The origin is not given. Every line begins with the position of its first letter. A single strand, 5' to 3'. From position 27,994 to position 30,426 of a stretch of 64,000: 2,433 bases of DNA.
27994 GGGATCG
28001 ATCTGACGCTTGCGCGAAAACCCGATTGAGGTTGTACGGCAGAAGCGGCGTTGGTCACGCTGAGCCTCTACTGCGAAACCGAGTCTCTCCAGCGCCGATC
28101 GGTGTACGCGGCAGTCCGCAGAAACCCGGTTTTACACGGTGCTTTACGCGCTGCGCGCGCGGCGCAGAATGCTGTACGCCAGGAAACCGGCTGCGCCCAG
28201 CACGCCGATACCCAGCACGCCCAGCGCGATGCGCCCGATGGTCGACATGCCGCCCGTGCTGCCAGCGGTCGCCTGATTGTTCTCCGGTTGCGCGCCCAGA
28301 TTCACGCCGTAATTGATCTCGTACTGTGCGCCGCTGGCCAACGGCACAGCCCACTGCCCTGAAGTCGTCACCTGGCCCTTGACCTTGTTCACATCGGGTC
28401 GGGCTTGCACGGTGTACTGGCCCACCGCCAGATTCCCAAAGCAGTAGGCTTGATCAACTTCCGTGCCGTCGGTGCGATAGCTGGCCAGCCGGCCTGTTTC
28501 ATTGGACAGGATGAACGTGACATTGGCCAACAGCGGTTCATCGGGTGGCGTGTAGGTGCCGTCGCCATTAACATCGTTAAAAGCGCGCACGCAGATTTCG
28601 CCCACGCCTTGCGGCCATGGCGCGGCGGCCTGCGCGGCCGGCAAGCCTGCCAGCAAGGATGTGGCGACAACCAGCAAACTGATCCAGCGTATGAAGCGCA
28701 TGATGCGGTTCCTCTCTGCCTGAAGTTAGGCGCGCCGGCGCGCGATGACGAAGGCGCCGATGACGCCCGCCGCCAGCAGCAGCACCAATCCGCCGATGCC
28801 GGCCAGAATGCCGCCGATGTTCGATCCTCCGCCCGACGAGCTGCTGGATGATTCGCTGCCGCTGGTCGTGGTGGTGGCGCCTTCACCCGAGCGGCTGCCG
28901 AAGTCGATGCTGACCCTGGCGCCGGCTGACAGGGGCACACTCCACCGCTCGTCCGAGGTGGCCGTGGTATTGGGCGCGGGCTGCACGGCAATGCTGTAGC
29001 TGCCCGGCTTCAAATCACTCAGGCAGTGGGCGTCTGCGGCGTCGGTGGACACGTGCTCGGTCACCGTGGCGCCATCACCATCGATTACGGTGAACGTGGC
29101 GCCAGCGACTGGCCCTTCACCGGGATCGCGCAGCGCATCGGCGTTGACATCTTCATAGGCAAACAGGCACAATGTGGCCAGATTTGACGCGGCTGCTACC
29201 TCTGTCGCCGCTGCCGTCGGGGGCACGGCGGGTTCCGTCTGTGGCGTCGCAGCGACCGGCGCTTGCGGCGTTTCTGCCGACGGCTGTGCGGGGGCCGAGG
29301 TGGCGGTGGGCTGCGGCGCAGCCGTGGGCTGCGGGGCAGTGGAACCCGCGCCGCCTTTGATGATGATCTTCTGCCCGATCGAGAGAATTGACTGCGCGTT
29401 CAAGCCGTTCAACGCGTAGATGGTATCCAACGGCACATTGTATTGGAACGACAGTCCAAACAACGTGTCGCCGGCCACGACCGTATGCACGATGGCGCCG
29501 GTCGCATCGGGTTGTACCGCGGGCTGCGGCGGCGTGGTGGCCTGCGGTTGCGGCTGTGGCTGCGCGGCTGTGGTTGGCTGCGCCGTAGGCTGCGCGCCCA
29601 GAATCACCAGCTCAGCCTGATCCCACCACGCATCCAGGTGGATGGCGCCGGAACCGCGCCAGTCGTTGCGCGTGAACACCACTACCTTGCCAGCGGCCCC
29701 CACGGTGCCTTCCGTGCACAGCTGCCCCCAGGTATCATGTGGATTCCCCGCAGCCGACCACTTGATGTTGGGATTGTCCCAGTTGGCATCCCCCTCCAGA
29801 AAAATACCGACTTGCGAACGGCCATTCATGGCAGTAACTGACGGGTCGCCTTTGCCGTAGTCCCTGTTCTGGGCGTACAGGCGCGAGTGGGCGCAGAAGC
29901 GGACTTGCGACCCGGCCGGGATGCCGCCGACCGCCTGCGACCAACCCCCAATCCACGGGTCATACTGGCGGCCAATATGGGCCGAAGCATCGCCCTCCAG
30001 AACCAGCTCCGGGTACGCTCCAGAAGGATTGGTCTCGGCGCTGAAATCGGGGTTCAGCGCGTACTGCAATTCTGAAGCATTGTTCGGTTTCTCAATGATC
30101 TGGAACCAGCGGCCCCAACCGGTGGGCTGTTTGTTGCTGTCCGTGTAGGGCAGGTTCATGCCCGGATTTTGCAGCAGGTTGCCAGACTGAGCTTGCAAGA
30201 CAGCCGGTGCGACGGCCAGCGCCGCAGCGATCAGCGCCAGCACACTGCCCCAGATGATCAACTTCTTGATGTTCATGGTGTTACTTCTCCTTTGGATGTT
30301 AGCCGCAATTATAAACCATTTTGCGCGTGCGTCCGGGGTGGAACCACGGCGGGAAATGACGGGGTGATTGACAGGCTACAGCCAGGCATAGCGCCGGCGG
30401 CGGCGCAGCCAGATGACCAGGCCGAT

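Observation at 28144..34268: Tandem array of four paralogous modular surface proteins (CBM4/9-like, LysM, SdrD-B-like, TM anchor)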

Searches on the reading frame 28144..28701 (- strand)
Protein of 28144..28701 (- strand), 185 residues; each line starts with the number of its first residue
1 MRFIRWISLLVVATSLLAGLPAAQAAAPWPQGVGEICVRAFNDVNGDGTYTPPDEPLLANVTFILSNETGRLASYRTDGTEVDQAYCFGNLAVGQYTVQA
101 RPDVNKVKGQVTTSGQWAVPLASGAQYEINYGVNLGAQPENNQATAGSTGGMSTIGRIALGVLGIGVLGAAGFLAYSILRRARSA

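Call 3: search_protein_families(library=pfam, proteins=[window:28144-28701:-], max_evalue=1)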
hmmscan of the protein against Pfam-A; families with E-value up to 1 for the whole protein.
window:28144-28701:- (185 aa): 3 families
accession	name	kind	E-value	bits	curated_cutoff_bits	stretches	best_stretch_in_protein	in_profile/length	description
PF17210.9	SdrD_B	-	5.2e-06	27.1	29.7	1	39-103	6-67/112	SdrD B-like domain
PF24421.1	Ig_J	-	0.069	13.7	29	1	78-106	60-88/104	Tip attachment protein J, Ig-like domain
PF23623.1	GBD_IRG7_N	-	0.18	12.4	27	1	62-106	39-84/95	IRG7 N-terminal galactose binding domain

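Call 7: search_protein_families(library=ncbifam, proteins=[window:28144-28701:-], max_evalue=1)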
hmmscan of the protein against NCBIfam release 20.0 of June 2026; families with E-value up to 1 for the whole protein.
window:28144-28701:- (185 aa): 0 families

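Call 31: find_homologous_proteins(query=A4, max_evalue=0.001)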
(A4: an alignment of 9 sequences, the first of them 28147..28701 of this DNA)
Query A4 (9 sequences) (185 aa, profile of the alignment): 143 proteins with E <= 0.001 among 8000 candidates; the best 120 are listed.
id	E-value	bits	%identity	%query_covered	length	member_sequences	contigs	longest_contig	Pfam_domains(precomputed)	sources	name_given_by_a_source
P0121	1.8e-86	306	80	100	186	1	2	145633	PF17210.10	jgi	jgi:hypothetical protein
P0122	8.7e-83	294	77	100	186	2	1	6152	PF17210.10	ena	-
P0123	1.2e-82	294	83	100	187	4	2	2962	PF17210.10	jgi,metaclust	jgi:uncharacterized protein (DUF2141 family)|metaclust:\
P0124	1.2e-82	294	77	100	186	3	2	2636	PF17210.10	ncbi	-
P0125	1.3e-82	294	63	100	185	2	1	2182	PF17210.10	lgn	-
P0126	2.1e-82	293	78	100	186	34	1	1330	PF17210.10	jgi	-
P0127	2.9e-82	293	81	100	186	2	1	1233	-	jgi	jgi:hypothetical protein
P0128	3.5e-82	292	80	100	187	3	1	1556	PF17210.10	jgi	-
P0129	4.9e-82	292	76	100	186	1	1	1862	PF17210.10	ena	-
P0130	7.0e-82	291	80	100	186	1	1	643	PF17210.10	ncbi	-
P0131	7.4e-82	291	81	100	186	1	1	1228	-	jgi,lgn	jgi:hypothetical protein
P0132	8.6e-82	291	79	100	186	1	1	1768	PF17210.10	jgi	jgi:hypothetical protein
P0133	1.0e-81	291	77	100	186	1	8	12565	-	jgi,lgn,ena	jgi:hypothetical protein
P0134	1.8e-81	290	77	100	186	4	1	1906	-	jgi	jgi:hypothetical protein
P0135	4.5e-81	289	82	100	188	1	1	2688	PF17210.10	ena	-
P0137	7.3e-81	288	64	99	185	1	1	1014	PF17210.10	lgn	-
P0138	7.4e-81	288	81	100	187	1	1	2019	PF17210.10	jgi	jgi:hypothetical protein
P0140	9.9e-81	288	75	100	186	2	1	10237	PF17210.10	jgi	jgi:hypothetical protein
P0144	2.9e-80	286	90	100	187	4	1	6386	PF17210.10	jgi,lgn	jgi:hypothetical protein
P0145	3.0e-80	286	80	100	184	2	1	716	PF17210.10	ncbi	-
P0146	3.4e-80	286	77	100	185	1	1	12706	PF17210.10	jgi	jgi:hypothetical protein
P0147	5.4e-80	285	81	99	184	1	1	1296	PF17210.10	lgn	-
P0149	9.0e-80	284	60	100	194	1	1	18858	PF17210.10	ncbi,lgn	-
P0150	9.2e-80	284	76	100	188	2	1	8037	PF17210.10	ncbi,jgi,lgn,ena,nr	ncbi:MAG TPA: hypothetical protein VMP08_08300 [Anaerolineae bacterium]|nr:hypothetical protein [Ana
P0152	1.3e-79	284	63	100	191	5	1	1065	PF17210.10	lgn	-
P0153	2.9e-79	283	61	100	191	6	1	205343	PF17210.10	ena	-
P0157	1.2e-78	281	74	100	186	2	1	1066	PF17210.10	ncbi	-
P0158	1.2e-78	281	77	100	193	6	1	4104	PF17210.10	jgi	jgi:hypothetical protein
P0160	1.4e-78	281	69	100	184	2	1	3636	PF17210.10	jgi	jgi:hypothetical protein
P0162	3.5e-78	279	79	100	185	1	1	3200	PF17210.10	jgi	jgi:hypothetical protein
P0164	5.5e-78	279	70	100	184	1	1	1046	PF17210.10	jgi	jgi:hypothetical protein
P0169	1.2e-77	277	59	100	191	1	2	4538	PF17210.10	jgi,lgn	jgi:hypothetical protein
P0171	2.8e-77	276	74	100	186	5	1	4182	PF17210.10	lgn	-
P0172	2.8e-77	276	62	100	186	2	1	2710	PF17210.10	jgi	jgi:hypothetical protein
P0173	3.1e-77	276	60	99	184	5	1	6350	PF17210.10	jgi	-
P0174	4.4e-77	276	66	100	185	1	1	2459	PF17210.10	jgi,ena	-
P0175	4.6e-77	276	78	100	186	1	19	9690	PF17210.10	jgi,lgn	jgi:hypothetical protein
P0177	5.1e-77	275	62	100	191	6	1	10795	PF17210.10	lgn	-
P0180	8.5e-77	275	60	100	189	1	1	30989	PF17210.10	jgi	jgi:hypothetical protein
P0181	1.7e-76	274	77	100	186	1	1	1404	PF17210.10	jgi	-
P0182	2.8e-76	273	66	100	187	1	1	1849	PF17210.10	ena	-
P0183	2.9e-76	273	65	100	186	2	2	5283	PF17210.10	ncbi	-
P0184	4.6e-76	272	59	100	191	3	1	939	PF17210.10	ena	-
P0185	7.4e-76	272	58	100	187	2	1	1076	PF17210.10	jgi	jgi:hypothetical protein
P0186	8.2e-76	272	59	100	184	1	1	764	PF17210.10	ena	-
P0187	9.5e-76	271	63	100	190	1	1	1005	PF17210.10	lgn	-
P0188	1.5e-75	271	58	100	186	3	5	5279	PF17210.10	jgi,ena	-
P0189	2.0e-75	270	64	100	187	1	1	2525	PF17210.10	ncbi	-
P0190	3.2e-75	270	57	100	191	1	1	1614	PF17210.10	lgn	-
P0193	8.7e-75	268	59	100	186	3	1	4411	PF17210.10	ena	-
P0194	2.1e-74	267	59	100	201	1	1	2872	PF17210.10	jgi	-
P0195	2.4e-74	267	61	100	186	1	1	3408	PF17210.10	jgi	jgi:hypothetical protein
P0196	3.1e-74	266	58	100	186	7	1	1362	PF17210.10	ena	-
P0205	2.5e-64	234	60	90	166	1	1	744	PF17210.10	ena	-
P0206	5.1e-64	233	60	100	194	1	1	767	PF17210.10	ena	-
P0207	2.0e-63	231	56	100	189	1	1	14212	PF17210.10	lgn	-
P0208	3.3e-62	227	52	95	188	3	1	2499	PF17210.10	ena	-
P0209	2.8e-61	224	49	99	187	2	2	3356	PF17210.10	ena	-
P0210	1.5e-60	222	54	100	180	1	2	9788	PF17210.10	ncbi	-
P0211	5.8e-60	220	48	100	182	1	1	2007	PF17210.10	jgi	jgi:hypothetical protein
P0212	3.8e-59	217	52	99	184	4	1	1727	PF17210.10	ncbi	-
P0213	4.6e-58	214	48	99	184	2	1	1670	PF17210.10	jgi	jgi:hypothetical protein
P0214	4.6e-57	210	46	99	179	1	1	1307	PF17210.10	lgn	-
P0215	1.0e-56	209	49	99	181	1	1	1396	PF17210.10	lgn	-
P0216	1.3e-56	209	46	100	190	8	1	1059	PF17210.10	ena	-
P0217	6.3e-55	203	51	99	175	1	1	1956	PF17210.10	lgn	-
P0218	7.3e-54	200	47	100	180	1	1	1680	PF17210.10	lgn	-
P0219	1.0e-53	200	50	71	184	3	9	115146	PF17210.10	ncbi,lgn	-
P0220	5.2e-52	194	49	100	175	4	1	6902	PF17210.10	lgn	-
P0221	3.1e-50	188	50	71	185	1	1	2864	PF17210.10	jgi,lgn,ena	-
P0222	6.6e-50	187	48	100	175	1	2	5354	PF17210.10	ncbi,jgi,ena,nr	ncbi:MAG: hypothetical protein HXY24_17775 [Rubrivivax sp.]|nr:hypothetical protein [Rubrivivax sp.]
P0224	3.8e-48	181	28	81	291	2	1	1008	PF01476.27,PF17210.10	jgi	jgi:LysM repeat protein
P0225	5.6e-48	181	33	81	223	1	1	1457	PF17210.10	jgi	jgi:uncharacterized membrane protein YgcG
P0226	9.6e-48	180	29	82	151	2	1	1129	PF17210.10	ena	-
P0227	1.3e-47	180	29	82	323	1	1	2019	PF01476.27,PF17210.10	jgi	jgi:LysM repeat protein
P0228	2.8e-47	179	32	56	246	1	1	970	PF01476.27,PF17210.10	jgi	jgi:hypothetical protein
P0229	9.9e-47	177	29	82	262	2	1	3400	PF01476.27,PF17210.10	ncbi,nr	ncbi:MAG TPA: LysM peptidoglycan-binding domain-containing protein, partial [Anaerolineae bacterium]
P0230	1.5e-46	176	32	54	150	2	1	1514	PF17210.10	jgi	jgi:hypothetical protein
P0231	7.7e-46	174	30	82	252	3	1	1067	PF01476.27,PF17802.8,PF17210.10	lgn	-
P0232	4.4e-44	168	29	81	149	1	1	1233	PF17210.10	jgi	jgi:hypothetical protein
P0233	6.2e-42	161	31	52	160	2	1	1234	PF17210.10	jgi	jgi:hypothetical protein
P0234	8.5e-42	161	27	81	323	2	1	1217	PF01476.27,PF17210.10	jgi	jgi:LysM repeat protein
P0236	1.8e-40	156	27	55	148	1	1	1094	PF17210.10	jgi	jgi:hypothetical protein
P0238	3.1e-40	156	28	81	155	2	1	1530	PF17210.10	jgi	-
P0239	3.9e-40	155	36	81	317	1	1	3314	PF01476.27,PF17210.10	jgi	jgi:LysM repeat protein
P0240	4.2e-40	155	31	78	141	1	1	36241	PF17210.10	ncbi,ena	-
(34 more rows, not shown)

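Call 60: predict_structure(alignment_id=A7)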
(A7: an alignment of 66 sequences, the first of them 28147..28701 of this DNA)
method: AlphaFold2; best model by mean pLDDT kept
length: 185 residues; sequences in the alignment: 66
mean_pLDDT: 78.8   pTM: 0.57
mean pLDDT of the five models: 78.8, 78.2, 76.5, 74.8, 74.0
residues with pLDDT >= 90: 92; 70-90: 29; 50-70: 42; < 50: 22
segments of 3 or more residues with pLDDT < 50: 141-157
pLDDT, mean of each block of 10 residues (from residue 1): 61 60 51 87 94 92 97 93 86 97 93 96 94 84 38 47 69 84 71
secondary structure, 60 per line:
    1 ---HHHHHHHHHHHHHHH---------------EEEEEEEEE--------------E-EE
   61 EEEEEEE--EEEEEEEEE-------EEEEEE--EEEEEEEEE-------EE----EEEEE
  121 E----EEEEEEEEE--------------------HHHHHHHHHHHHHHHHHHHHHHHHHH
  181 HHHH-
elements in order: H4-18 E34-42 E59-67 E70-78 E86-91 E94-102 E116-121 E126-134 H155-184
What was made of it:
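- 28144..28701 (-): G1, 185 aa. It has a signal peptide, an SdrD_B-like beta-sandwich, an S/T/G stalk, a TM helix and an RRARSA tail. It has no head and no LysM. The AF2 model puts the sandwich at residues 34-134 and the TM helix at 155-184 (call 60).
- On SdrD_B (PF17210) / CnaB-type stalk domain: In the G1 model, residues 34-134 have pLDDT mostly above 90 (call 60).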

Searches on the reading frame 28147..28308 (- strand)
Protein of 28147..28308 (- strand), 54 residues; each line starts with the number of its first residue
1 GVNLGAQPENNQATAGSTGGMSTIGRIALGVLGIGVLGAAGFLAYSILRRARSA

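Call 74: search_protein_families(library=ncbifam, proteins=[window:28147-28308:-], max_evalue=10)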
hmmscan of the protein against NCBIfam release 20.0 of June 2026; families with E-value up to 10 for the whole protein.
seq(54 aa): 0 families

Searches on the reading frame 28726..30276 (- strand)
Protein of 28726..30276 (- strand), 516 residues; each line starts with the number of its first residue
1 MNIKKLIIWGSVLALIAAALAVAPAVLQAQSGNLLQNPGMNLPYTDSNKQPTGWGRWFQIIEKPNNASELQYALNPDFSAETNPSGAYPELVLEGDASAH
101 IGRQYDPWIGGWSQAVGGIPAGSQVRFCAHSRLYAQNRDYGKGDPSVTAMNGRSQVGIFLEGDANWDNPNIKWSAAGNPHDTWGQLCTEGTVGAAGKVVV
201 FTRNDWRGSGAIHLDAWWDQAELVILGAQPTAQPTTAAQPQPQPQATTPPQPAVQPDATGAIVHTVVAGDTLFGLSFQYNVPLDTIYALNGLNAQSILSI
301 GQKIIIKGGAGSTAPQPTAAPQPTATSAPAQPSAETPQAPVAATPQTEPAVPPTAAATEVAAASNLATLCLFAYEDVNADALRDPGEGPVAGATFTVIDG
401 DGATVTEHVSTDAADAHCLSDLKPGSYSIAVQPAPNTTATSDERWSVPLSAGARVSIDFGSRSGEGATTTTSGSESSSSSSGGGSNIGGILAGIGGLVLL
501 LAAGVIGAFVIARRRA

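Call 3: search_protein_families(library=pfam, proteins=[window:28726-30276:-], max_evalue=1)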
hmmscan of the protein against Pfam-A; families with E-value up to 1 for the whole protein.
window:28726-30276:- (516 aa): 4 families
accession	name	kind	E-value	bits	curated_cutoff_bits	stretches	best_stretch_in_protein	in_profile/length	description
PF01476.26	LysM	-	5.7e-12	45.8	20.9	1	264-307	1-43/43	LysM domain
PF17210.9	SdrD_B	-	4.8e-08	33.6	29.7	1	372-442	6-75/112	SdrD B-like domain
PF17802.7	SpaA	-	0.00017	22.2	23.1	1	388-452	13-79/91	Prealbumin-like fold domain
PF13620.12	CarboxypepD_reg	-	0.013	16.3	32.3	1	383-441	7-64/82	Carboxypeptidase regulatory-like domain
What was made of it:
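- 28726..30276 (-): G2, 516 aa. Order: signal peptide, divergent head (29617-30195), P/T/Q linker, LysM (29356-29487), 56-aa P/T/A linker, SdrD_B-like module with Ser-rich stalk, TM helix and RRRA tail (28729-29190). Pfam LysM E 5.7e-12 and SdrD_B E 4.8e-8, above the cut-off (call 3).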

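Call 7: search_protein_families(library=ncbifam, proteins=[window:28726-30276:-], max_evalue=1)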
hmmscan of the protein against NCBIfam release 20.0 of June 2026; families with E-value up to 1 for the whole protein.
window:28726-30276:- (516 aa): 12 families
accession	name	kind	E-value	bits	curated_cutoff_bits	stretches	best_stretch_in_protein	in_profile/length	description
NF010495.0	PRK13914.1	equivalog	2.6e-08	33.3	647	1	233-355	175-301/481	invasion associated endopeptidase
NF041208.1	celldiv_DipM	equivalog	3.6e-07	29.8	740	1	229-357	148-276/419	cell division endopeptidase DipM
NF040883.1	amid_act_ActS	equivalog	8.4e-06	25.2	375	1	262-342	34-113/242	amidase activator ActS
NF004974.0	PRK06347.1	equivalog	3.1e-05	23.2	701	1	253-333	397-472/592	1,4-beta-N-acetylmuramoylhydrolase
NF052398.1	Agg_Promo_Fact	equivalog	0.00015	22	170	1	262-358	29-124/202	aggregation-promoting factor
NF012181.0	MSCRAMM_SdrD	exception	0.0025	15.2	2500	1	371-440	686-754/1379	MSCRAMM family adhesin SdrD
NF047755.1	LIC_10271_M23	exception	0.013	15.3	180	1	260-322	23-85/207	LIC_10271 family cell wall hydrolase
NF008050.0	PRK10783.1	equivalog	0.021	13.2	508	1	260-312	342-393/457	murein transglycosylase D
NF042931.1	SAG1386_EF1546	equivalog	0.025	14.7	80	1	240-307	88-158/158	SAG1386/EF1546 family surface-associated protein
TIGR02899.1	spore_safA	subfamily_domain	0.076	13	67.85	1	266-291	1-26/44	SafA/ExsA family spore coat assembly protein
NF050804.1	CellDivDipMCaul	equivalog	0.38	9.5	900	1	249-360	172-283/634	cell division endopeptidase DipM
NF045849.1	ICE_MMCAP2_0565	equivalog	0.48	10.1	40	0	485-511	14-40/80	Mbov_0395 family pilin-like conjugal transfer protein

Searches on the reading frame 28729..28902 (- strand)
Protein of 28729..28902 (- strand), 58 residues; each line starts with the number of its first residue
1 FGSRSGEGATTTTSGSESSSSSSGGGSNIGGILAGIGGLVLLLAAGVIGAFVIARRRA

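Call 74: search_protein_families(library=ncbifam, proteins=[window:28729-28902:-], max_evalue=10)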
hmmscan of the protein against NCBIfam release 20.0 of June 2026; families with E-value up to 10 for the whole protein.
seq(58 aa): 2 families
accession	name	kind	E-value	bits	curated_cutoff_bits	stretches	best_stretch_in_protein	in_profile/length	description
NF051874.1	PVV_CTERM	equivalog_domain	0.27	11.1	27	1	34-58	10-34/38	PVV-CTERM domain-containing choice-of-anchor G protein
NF041528.1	strep_LAETG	domain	0.45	10.4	30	1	25-57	6-35/35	LAETG motif-containing sortase-dependent surface protein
